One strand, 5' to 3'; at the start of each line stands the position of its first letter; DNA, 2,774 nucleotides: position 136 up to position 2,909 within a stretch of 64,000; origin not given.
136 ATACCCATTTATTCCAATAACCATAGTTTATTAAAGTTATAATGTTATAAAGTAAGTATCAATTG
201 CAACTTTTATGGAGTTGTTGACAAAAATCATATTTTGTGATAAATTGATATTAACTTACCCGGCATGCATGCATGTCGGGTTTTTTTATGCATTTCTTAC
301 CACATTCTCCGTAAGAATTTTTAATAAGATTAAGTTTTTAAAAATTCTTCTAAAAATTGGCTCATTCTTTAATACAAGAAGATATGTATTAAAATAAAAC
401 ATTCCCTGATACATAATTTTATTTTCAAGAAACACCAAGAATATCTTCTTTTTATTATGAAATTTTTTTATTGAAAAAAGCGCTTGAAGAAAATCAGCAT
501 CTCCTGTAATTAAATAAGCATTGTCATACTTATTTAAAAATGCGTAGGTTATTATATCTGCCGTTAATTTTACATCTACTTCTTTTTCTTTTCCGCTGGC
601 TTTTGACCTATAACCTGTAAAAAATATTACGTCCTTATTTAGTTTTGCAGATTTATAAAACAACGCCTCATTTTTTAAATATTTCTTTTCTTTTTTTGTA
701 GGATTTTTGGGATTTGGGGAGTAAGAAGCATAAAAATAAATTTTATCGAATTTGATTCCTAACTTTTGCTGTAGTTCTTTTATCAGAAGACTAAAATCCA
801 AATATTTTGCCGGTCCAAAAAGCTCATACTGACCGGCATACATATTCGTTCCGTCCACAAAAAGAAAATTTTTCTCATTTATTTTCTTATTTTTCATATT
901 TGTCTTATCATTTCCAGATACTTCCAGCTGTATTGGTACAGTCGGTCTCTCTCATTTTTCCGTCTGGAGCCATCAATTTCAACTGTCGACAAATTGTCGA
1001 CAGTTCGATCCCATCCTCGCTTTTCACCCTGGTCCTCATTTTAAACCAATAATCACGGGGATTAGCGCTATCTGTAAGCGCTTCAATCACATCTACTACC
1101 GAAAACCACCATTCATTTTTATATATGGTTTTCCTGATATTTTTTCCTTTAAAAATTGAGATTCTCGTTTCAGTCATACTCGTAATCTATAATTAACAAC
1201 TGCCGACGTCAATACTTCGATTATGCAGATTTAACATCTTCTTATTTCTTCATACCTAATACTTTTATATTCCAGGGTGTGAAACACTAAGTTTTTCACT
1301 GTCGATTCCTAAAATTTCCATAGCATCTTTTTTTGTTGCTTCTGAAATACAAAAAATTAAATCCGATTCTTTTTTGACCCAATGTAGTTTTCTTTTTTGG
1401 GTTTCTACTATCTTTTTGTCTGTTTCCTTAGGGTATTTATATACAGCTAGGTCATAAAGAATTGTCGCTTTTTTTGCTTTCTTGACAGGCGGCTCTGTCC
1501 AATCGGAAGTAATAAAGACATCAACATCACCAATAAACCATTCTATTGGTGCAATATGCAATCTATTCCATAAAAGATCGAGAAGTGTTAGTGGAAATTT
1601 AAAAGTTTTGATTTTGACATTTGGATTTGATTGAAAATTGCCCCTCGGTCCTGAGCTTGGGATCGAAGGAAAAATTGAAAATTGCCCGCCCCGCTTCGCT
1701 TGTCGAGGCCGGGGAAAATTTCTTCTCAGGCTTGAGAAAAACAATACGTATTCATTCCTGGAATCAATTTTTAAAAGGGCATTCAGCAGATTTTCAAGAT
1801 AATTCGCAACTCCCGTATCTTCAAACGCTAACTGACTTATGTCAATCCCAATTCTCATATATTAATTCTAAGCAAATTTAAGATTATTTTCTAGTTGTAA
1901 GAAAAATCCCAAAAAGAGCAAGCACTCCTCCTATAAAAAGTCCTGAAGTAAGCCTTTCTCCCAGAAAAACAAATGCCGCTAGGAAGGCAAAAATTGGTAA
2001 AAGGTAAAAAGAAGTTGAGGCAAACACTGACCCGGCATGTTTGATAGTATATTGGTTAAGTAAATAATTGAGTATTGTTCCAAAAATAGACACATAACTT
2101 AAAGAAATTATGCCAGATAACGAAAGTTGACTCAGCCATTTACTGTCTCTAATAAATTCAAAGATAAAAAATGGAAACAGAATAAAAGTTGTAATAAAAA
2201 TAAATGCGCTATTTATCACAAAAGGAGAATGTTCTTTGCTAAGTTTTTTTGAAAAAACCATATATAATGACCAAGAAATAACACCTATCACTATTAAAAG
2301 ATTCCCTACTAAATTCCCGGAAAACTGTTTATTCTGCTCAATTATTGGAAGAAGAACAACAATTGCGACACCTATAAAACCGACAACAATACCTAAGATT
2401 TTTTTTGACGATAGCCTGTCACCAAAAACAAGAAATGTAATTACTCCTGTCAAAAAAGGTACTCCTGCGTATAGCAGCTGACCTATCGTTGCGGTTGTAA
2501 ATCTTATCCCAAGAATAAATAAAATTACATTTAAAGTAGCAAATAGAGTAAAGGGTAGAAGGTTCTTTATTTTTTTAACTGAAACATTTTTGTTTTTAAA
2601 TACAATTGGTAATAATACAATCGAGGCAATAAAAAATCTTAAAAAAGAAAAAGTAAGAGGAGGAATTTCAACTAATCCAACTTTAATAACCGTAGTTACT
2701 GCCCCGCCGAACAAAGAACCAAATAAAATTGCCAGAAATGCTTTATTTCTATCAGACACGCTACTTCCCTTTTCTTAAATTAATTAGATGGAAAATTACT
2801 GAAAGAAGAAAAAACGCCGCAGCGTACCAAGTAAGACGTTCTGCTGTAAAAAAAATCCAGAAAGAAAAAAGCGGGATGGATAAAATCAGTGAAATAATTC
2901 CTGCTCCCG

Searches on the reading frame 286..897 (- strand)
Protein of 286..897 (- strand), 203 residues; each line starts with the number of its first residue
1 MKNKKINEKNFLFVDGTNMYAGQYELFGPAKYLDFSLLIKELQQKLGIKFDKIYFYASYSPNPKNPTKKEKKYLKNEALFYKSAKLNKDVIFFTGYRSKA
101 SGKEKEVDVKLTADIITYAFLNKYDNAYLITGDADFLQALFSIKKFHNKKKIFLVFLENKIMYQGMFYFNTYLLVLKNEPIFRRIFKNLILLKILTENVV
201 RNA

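Call 13: search_protein_families(library=pfam, proteins=[window:286-897:-])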
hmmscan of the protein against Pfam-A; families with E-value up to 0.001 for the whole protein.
window:286-897:- (203 aa): 1 family
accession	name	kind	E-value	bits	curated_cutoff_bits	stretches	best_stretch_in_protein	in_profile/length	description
PF01936.24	NYN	-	1.9e-13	51.6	24.2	1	12-154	4-124/145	NYN domain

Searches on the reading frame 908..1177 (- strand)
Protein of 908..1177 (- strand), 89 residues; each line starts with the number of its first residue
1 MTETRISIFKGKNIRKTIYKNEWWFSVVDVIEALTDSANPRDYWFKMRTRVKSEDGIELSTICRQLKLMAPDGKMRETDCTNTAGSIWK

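Call 13: search_protein_families(library=pfam, proteins=[window:908-1177:-])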
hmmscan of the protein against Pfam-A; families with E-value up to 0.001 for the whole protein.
window:908-1177:- (89 aa): 1 family
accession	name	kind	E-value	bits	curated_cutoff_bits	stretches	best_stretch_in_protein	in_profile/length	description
PF02498.22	Bro-N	-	8.5e-05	23.5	25.6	1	14-85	2-70/96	BRO family, N-terminal domain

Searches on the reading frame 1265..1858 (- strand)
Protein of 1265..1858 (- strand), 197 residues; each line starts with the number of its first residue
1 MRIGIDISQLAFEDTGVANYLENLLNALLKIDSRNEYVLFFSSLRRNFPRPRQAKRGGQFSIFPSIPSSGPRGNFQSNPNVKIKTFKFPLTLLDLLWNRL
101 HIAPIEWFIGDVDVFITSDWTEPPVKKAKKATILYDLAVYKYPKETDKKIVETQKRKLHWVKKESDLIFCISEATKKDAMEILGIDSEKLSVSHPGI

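Call 3: search_protein_families(library=pfam, proteins=[window:1265-1858:-])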
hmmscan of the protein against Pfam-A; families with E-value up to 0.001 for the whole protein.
window:1265-1858:- (197 aa): 1 family
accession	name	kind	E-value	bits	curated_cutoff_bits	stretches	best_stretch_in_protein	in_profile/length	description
PF13439.12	Glyco_transf_4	-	1.2e-05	25.8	28.5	1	54-197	16-166/170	Glycosyltransferase Family 4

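Call 4: search_protein_families(library=ncbifam, proteins=[window:1265-1858:-])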
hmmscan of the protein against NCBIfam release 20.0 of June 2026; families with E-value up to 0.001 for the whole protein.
window:1265-1858:- (197 aa): 0 families

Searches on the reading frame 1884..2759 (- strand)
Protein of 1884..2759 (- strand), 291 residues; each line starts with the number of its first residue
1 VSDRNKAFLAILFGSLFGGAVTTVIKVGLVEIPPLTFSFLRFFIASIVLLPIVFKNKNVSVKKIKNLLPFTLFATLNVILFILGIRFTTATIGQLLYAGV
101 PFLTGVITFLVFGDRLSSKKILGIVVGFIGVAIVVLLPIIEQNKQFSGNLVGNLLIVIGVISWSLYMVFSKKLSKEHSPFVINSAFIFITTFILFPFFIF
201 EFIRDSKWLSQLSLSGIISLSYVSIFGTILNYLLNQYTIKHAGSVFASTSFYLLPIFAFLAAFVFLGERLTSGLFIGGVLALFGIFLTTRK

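Call 3: search_protein_families(library=pfam, proteins=[window:1884-2759:-])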
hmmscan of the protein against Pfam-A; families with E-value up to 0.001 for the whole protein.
window:1884-2759:- (291 aa): 1 family
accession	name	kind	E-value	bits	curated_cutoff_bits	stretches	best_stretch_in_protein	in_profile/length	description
PF00892.27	EamA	-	2.4e-41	141.6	28.2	2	151-289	2-134/135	EamA-like transporter family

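Call 4: search_protein_families(library=ncbifam, proteins=[window:1884-2759:-])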
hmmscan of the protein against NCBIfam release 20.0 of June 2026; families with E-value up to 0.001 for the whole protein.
window:1884-2759:- (291 aa): 4 families
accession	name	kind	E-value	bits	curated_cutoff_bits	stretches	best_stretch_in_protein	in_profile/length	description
TIGR00950.1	2A78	equivalog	7.2e-22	78.1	230.2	1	20-284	3-262/264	carboxylate/amino acid/amine transporter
NF008432.0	PRK11272.1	equivalog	1.3e-21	77.1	270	1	15-285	19-282/294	drug/metabolite exporter YedA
NF008523.0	PRK11453.1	equivalog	3.4e-16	59.7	472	1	4-287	3-284/299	O-acetylserine/cysteine exporter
NF050091.1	ArAmAcExpYddG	equivalog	3e-12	46.7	300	1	20-190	18-188/285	aromatic amino acid exporter YddG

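Call 64: search_solved_structures(query=window:1884-2759:-, max_evalue=0.01)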
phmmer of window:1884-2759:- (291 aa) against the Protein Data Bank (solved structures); distinct sequences matched with E-value up to 0.01: 1.
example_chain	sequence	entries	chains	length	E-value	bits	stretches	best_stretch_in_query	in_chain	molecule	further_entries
7b0k_A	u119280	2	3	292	0.00084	22.3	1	163-289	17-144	Drug/metabolite transporter (DMT) superfamily permease | LicB protein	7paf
